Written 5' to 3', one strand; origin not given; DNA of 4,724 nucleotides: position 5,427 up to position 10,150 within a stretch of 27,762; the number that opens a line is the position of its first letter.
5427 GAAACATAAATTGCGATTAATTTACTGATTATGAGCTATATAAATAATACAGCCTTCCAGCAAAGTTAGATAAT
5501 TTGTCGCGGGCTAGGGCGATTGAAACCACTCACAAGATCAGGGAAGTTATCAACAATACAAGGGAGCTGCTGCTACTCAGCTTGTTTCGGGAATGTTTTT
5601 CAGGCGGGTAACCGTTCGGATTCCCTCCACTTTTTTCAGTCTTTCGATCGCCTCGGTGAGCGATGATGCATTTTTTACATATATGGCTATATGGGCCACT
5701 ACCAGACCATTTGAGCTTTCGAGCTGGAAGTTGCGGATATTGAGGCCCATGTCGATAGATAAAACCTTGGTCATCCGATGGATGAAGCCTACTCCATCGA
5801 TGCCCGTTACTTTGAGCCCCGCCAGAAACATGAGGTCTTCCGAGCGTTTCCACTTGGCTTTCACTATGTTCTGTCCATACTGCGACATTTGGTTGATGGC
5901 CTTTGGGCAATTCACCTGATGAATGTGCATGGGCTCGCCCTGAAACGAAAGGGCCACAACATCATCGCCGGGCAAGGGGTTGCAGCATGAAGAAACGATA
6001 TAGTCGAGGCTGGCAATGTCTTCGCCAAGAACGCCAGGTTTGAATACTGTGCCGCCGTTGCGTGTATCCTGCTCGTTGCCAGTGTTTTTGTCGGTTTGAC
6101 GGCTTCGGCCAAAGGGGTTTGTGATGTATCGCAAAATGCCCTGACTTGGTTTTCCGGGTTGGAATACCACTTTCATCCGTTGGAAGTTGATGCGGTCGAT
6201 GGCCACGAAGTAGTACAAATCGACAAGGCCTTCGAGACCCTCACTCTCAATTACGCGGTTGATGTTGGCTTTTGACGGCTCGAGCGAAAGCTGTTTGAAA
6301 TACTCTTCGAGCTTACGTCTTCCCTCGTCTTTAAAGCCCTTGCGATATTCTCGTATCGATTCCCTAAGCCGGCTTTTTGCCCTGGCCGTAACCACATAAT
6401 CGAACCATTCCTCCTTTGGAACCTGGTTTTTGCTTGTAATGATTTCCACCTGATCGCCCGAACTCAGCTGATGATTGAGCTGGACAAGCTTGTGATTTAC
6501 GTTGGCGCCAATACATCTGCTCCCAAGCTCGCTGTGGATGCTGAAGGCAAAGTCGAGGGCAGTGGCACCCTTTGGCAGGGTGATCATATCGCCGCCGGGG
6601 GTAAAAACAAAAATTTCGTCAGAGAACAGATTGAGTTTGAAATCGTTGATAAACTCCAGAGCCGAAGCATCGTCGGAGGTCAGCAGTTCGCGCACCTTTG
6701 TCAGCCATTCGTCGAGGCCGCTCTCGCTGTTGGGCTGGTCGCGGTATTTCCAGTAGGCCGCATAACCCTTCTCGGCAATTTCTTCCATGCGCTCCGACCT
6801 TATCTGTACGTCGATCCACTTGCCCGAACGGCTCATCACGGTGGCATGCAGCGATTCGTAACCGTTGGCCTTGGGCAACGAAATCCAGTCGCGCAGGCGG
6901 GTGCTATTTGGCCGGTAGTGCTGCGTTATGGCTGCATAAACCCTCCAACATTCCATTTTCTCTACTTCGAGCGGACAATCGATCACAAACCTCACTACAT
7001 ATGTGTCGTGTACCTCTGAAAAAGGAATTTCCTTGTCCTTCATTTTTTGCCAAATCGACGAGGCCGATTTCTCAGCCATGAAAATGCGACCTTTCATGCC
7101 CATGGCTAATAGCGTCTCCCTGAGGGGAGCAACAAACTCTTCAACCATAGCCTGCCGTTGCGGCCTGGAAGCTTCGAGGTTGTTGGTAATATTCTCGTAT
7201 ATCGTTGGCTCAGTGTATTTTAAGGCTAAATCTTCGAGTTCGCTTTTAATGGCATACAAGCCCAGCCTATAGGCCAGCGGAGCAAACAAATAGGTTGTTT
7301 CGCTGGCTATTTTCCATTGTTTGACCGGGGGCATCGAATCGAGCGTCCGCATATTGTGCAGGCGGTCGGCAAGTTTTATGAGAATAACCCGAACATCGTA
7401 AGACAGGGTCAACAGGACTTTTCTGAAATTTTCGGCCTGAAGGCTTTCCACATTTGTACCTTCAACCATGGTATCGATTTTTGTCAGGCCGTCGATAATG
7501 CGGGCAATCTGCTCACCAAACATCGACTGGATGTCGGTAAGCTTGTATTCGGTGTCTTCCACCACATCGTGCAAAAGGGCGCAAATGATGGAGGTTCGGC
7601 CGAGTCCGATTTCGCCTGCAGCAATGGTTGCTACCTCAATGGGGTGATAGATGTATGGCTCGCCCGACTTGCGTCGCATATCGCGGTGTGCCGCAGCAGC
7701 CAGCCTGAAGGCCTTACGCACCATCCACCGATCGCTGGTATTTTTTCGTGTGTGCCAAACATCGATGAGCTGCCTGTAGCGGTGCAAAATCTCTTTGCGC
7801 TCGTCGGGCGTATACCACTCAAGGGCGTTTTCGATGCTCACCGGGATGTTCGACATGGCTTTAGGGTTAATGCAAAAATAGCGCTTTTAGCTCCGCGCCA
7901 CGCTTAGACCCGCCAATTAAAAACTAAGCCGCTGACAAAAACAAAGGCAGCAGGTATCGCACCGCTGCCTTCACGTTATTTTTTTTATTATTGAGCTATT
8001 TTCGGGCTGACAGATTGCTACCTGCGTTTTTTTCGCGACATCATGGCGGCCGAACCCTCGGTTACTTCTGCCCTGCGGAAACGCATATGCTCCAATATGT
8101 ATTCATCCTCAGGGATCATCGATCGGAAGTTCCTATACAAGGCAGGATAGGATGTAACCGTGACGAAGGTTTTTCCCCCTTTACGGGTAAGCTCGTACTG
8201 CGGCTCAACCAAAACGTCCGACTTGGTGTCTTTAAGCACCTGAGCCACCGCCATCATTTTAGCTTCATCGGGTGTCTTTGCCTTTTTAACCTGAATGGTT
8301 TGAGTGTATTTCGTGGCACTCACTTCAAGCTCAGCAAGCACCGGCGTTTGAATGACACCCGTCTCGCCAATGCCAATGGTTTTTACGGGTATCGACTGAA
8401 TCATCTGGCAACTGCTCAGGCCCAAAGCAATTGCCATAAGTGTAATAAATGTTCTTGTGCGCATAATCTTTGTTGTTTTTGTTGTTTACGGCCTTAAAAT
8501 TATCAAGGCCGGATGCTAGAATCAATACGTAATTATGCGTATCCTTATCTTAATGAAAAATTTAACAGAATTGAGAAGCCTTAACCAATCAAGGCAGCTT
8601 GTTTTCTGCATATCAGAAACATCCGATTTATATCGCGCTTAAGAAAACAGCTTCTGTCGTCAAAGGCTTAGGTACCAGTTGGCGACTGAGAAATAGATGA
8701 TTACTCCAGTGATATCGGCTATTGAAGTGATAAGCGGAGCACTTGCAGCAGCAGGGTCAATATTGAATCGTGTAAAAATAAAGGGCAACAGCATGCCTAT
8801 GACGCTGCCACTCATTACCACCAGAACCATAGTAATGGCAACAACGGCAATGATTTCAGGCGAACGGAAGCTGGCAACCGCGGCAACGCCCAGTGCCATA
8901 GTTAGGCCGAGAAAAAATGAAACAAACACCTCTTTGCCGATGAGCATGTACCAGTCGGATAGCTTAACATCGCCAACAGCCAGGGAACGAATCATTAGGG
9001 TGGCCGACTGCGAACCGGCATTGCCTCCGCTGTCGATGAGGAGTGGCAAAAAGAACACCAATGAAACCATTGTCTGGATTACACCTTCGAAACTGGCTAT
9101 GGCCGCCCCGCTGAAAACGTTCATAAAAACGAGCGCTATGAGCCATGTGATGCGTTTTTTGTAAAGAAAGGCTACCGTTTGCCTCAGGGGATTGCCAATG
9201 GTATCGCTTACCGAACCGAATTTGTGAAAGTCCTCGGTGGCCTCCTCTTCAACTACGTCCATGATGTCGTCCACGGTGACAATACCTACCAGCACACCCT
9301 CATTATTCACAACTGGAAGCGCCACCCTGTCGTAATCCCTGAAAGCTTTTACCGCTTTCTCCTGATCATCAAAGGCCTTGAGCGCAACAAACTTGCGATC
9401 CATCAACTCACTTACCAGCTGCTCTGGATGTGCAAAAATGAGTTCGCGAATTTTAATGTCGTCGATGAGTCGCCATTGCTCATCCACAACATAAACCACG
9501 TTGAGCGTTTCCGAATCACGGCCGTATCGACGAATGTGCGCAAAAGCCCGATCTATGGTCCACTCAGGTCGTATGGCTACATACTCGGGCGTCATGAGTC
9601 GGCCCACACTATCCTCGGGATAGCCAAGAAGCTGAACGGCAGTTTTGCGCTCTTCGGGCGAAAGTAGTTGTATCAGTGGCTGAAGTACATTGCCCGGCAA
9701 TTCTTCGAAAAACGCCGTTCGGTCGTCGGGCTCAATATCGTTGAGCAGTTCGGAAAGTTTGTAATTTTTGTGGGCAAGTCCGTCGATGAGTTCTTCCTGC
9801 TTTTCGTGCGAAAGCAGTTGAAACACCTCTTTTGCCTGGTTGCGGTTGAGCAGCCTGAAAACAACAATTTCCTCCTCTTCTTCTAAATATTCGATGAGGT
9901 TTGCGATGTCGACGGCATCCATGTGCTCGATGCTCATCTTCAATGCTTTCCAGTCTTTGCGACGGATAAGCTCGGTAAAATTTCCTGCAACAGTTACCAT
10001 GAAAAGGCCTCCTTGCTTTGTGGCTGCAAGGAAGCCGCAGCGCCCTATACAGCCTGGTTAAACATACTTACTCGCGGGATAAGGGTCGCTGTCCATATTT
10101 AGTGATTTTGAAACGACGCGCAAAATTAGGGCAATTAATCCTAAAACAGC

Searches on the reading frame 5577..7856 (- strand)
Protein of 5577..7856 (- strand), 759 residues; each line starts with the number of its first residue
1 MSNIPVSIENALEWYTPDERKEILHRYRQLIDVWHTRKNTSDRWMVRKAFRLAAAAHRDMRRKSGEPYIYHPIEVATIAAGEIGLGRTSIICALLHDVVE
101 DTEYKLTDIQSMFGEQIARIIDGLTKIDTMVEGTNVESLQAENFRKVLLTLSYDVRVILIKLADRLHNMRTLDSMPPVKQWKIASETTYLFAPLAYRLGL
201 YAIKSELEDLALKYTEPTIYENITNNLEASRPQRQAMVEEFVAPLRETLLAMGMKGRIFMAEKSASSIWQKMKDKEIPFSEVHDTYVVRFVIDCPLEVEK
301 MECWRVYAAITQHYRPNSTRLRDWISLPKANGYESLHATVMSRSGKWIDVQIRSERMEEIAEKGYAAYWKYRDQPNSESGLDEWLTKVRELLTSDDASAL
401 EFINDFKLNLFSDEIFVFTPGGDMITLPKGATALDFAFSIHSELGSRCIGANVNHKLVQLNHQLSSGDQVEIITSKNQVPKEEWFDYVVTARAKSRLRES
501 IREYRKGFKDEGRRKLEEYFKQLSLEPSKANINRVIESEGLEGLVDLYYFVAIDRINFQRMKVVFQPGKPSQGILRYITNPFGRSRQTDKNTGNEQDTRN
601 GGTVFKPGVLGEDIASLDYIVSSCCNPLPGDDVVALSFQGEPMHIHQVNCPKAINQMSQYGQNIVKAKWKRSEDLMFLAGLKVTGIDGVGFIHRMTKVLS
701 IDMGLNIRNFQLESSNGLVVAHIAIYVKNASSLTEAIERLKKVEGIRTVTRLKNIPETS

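Call 10: search_protein_families(library=pfam, proteins=[window:5577-7856:-])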
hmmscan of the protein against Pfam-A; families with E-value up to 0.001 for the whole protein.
window:5577-7856:- (759 aa): 5 families
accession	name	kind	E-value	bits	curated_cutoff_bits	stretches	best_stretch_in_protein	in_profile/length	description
PF13328.12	HD_4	-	2.2e-41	141.6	27.2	1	49-200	1-155/156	HD domain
PF04607.23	RelA_SpoT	-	9.1e-27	94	27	1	263-374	4-111/113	Region found in RelA / SpoT proteins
PF02824.27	TGS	-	6.3e-21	74.6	22.2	1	415-474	1-60/60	TGS domain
PF13291.12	ACT_4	-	4.4e-11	43.8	27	1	676-751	4-80/80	ACT domain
PF01966.28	HD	-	7.9e-08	33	22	1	68-169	1-116/116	HD domain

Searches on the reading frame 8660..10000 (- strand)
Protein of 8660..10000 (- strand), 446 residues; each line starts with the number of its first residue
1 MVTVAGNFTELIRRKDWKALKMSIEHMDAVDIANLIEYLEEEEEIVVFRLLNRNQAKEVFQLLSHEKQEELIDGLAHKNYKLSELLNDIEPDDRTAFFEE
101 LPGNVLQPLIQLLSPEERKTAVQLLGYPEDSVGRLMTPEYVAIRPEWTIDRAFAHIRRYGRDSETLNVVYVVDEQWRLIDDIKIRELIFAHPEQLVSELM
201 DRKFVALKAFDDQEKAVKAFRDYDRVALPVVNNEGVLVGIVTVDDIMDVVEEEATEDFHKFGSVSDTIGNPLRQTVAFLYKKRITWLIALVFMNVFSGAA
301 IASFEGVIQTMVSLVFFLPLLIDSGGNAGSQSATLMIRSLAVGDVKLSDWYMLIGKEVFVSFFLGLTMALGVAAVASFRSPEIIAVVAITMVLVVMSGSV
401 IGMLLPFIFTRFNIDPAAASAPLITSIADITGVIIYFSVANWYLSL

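Call 9: find_related_loci(query=window:8660-10000:-, collection=genome_contigs, flank=2500)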
Query window:8660-10000:- (446 aa) in genome_contigs; peptide patterns used: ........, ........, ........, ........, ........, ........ (x = any residue, [..] = any of these).
124 stretches matched a pattern; 91 encode a relative of the query (tblastn E <= 1e-3); the best 80 are kept; 80 distinct loci.
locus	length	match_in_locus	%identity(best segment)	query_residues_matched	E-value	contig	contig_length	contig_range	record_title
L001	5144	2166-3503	97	1-446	0e+0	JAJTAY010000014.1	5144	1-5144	MAG: Bacteroidia bacterium isolate MH_R1_16 k141_4334, whole genome shotgun sequence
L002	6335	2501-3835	84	1-445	0e+0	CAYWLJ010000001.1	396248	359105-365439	MAG TPA_asm: uncultured Lentimicrobiaceae bacterium isolate binchicken_co37_19 genome assembly, contig: NODE_3_length_39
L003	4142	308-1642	82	1-445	0e+0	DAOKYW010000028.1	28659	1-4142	MAG TPA_asm: Bacteroidales bacterium isolate AMR_MDS_0034 NODE_856_length_28659_cov_57.998706, whole genome shotgun sequ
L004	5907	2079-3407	70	1-443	0e+0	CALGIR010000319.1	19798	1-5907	MAG TPA_asm: uncultured Bacteroidales bacterium isolate SRR1562001_bin.66_CONCOCT_v1.1_MAG genome assembly, contig: ERZ7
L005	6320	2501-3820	71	1-440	0e+0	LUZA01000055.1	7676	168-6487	MAG: Bacteroidales bacterium Bact_09 Bact_09_contig_72441, whole genome shotgun sequence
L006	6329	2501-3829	70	1-443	0e+0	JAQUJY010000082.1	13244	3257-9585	MAG: Bacteroidales bacterium isolate STCSWMC_95 NODE_13169_length_13244_cov_7.955859_ST_CSWMC, whole genome shotgun sequ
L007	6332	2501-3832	71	1-444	0e+0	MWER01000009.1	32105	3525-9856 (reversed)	MAG: Bacteroidetes bacterium ADurb.Bin037 BWX62_contig000009, whole genome shotgun sequence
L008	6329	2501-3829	70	1-443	0e+0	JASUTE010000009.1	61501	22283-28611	MAG: Candidatus Cloacimonadota bacterium isolate DJKA99_ANT-F21_bin.36 scaffold_78, whole genome shotgun sequence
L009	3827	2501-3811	70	7-443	0e+0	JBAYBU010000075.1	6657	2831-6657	MAG: Bacteroidales bacterium isolate SO_2016_CLC_T2_13 scaffold20197_PH3_Jul20_2016, whole genome shotgun sequence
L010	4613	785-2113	68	1-443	0e+0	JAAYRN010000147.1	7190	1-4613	MAG: Bacteroidales bacterium isolate AS23ysBPME_200 146601_AS23, whole genome shotgun sequence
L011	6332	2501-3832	70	1-444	0e+0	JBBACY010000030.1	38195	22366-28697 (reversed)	MAG: Bacteroidales bacterium isolate SO_2017_LW2_102 scaffold_2382_c1_LW138R_2017, whole genome shotgun sequence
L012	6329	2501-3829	68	1-443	0e+0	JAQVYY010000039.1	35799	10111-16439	MAG: Bacteroidales bacterium isolate STF2_160 NODE_2466_length_35799_cov_7.654547_Sandtown_F2, whole genome shotgun sequ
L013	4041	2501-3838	67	1-446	0e+0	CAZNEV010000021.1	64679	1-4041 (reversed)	MAG TPA_asm: uncultured Maribellus sp. isolate binchicken_co277_37 genome assembly, contig: NODE_880_length_64679_cov_9.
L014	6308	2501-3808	69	9-444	0e+0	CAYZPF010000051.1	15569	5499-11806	MAG TPA_asm: uncultured Muribaculaceae bacterium isolate binchicken_co173_43 genome assembly, contig: NODE_12865_length_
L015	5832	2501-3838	69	1-446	0e+0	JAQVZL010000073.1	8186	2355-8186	MAG: Bacteroidales bacterium isolate STF2_172 NODE_28468_length_8186_cov_3.526120_Sandtown_F2, whole genome shotgun sequ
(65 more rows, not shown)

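Call 10: search_protein_families(library=pfam, proteins=[window:8660-10000:-])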
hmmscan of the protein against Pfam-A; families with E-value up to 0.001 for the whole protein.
window:8660-10000:- (446 aa): 3 families
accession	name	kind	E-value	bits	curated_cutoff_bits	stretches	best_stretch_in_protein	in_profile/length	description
PF01769.21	MgtE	-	8.1e-32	110.6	27.6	1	318-439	1-125/125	Divalent cation transporter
PF03448.22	MgtE_N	-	1.9e-22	80.2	25.9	1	27-130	1-102/102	MgtE intracellular N domain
PF00571.33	CBS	-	4e-17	62.7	24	2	196-251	1-56/57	CBS domain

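Call 24: find_related_loci(query=window:8660-10000:-, collection=metagenome_contigs, flank=1200)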
Query window:8660-10000:- (446 aa) in metagenome_contigs; peptide patterns used: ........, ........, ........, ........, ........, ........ (x = any residue, [..] = any of these).
171 stretches matched a pattern; 89 encode a relative of the query (tblastn E <= 1e-3); the best 80 are kept; 80 distinct loci.
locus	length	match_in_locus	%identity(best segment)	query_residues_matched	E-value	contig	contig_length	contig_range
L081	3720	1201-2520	71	1-440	0e+0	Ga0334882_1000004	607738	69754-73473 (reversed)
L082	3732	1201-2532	71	1-444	0e+0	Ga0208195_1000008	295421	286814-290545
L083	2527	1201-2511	70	7-443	0e+0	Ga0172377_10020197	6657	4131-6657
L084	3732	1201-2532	70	1-444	0e+0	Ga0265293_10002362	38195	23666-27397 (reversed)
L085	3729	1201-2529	68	1-443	0e+0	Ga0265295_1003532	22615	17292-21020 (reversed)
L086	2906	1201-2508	69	9-444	0e+0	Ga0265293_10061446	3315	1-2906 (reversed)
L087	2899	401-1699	70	11-443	0e+0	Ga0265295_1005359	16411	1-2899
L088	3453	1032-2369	69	1-446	0e+0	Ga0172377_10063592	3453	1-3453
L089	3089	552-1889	69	1-446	0e+0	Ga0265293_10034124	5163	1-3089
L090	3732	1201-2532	69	1-444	0e+0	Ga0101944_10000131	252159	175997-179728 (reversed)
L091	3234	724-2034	69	7-443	0e+0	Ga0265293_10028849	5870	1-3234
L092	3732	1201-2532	68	1-444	0e+0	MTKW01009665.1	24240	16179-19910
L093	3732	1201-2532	68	1-444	0e+0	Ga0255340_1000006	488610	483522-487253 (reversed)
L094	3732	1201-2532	68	1-444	0e+0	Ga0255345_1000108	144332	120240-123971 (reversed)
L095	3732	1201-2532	68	1-444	0e+0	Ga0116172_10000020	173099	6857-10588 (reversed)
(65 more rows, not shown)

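Call 46: find_homologous_proteins(query=window:8660-10000:-, max_evalue=1e-60)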
Query window:8660-10000:- (446 aa): 7993 proteins with E <= 1e-60 among 8000 candidates; the best 120 are listed.
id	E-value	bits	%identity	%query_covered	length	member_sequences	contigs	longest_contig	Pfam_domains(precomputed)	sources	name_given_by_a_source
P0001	2.8e-286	967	100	100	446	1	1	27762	PF01769.22,PF00571.34,PF03448.23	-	-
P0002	3.5e-282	954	99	100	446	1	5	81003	PF01769.22,PF00571.34,PF03448.23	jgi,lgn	jgi:magnesium transporter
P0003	5.9e-277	936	97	100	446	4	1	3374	PF01769.22,PF00571.34,PF03448.23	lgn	-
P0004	1.1e-250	850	86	100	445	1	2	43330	PF01769.22,PF00571.34,PF03448.23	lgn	-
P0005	2.9e-248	842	86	99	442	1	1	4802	PF01769.22,PF00571.34,PF03448.23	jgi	-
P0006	5.5e-248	841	85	100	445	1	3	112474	PF01769.22,PF00571.34,PF03448.23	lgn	-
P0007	3.4e-246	835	84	100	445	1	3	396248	PF01769.22,PF00571.34,PF03448.23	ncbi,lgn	-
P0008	5.5e-244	828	84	100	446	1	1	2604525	PF01769.22,PF00571.34,PF03448.23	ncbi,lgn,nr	ncbi:MAG: magnesium transporter [Bacteroidetes bacterium]|nr:magnesium transporter [Bacteroidota bac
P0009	1.0e-238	810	81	100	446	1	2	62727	PF01769.22,PF00571.34,PF03448.23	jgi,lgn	jgi:magnesium transporter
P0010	1.7e-237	806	82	100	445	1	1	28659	PF01769.22,PF00571.34,PF03448.23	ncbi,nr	ncbi:MAG TPA: magnesium transporter [Bacteroidales bacterium]|nr:magnesium transporter [Bacteroidale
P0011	2.0e-206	704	71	99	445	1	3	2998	PF01769.22,PF00571.34,PF03448.23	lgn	-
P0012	2.1e-206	704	71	99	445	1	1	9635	PF01769.22,PF00571.34,PF03448.23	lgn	-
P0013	2.3e-206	704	70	100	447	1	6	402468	PF01769.22,PF00571.34,PF03448.23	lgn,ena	-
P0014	2.8e-206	704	71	99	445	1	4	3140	PF01769.22,PF00571.34,PF03448.23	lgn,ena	-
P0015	2.9e-206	703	71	100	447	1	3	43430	PF01769.22,PF00571.34,PF03448.23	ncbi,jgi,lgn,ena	-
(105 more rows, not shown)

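Call 47: find_encoding_contigs(protein=P0004, flank=700, max_places=1)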
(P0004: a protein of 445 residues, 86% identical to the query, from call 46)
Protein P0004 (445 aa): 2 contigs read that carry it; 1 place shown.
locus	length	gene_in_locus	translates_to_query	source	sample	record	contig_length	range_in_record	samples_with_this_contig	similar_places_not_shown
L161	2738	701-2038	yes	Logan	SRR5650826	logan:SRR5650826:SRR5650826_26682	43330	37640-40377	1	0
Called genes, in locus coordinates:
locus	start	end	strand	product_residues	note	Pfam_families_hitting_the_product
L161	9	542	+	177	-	-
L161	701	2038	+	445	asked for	PF03448:MgtE_N, PF00571:CBS, PF01769:MgtE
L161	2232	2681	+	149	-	-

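Call 48: find_encoding_contigs(protein=P0005, flank=700, max_places=1)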
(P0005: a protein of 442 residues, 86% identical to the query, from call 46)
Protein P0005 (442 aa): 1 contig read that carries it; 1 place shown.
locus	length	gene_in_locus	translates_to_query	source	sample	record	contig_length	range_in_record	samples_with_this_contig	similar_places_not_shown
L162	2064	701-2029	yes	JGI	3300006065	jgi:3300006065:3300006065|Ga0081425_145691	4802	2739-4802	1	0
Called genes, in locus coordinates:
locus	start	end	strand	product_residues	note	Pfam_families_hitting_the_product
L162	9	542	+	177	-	-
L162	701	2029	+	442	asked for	PF03448:MgtE_N, PF00571:CBS, PF01769:MgtE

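Call 49: find_encoding_contigs(protein=P0006, flank=700, max_places=1)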
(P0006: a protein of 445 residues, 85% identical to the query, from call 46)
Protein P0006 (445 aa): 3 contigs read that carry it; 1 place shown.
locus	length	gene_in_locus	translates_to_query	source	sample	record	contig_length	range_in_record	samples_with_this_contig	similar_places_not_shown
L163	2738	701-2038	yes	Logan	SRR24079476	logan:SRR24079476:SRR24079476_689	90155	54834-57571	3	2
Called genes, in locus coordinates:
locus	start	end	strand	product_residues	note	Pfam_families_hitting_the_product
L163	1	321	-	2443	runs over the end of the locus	PF06832:BiPBP_C (faint), PF07679:I-set (faint), PF13895:Ig_2 (faint), PF13927:Ig_3 (faint), PF18911:PKD_4 (faint), PF25354:Ig_NUP210_16th (faint), PF19081:Ig_7, PF13585:CHU_C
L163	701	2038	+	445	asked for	PF03448:MgtE_N, PF00571:CBS, PF01769:MgtE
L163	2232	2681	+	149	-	-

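Call 50: find_encoding_contigs(protein=P0008, flank=700, max_places=1)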
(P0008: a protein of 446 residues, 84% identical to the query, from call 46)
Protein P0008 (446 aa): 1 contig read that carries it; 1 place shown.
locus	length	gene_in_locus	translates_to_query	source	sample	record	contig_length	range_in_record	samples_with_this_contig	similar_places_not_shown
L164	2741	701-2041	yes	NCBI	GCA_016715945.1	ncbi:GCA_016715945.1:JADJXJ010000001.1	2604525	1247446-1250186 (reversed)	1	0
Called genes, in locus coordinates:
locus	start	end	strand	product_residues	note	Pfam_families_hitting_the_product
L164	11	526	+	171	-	-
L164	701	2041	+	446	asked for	PF03448:MgtE_N, PF00571:CBS, PF01769:MgtE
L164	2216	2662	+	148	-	-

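Call 51: find_encoding_contigs(protein=P0009, flank=700, max_places=1)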
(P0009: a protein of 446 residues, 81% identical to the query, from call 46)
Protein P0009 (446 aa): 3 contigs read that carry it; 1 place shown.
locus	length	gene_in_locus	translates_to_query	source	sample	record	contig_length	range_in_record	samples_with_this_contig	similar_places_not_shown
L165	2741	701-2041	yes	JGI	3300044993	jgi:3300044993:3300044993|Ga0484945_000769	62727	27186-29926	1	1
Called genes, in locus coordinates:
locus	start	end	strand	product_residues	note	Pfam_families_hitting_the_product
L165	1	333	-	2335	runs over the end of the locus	PF06832:BiPBP_C (faint), PF07679:I-set (faint), PF13895:Ig_2 (faint), PF13927:Ig_3 (faint), PF16820:PKD_3 (faint), PF18911:PKD_4 (faint), PF25354:Ig_NUP210_16th (faint), PF19081:Ig_7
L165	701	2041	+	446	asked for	PF03448:MgtE_N, PF00571:CBS, PF01769:MgtE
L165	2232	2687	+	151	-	-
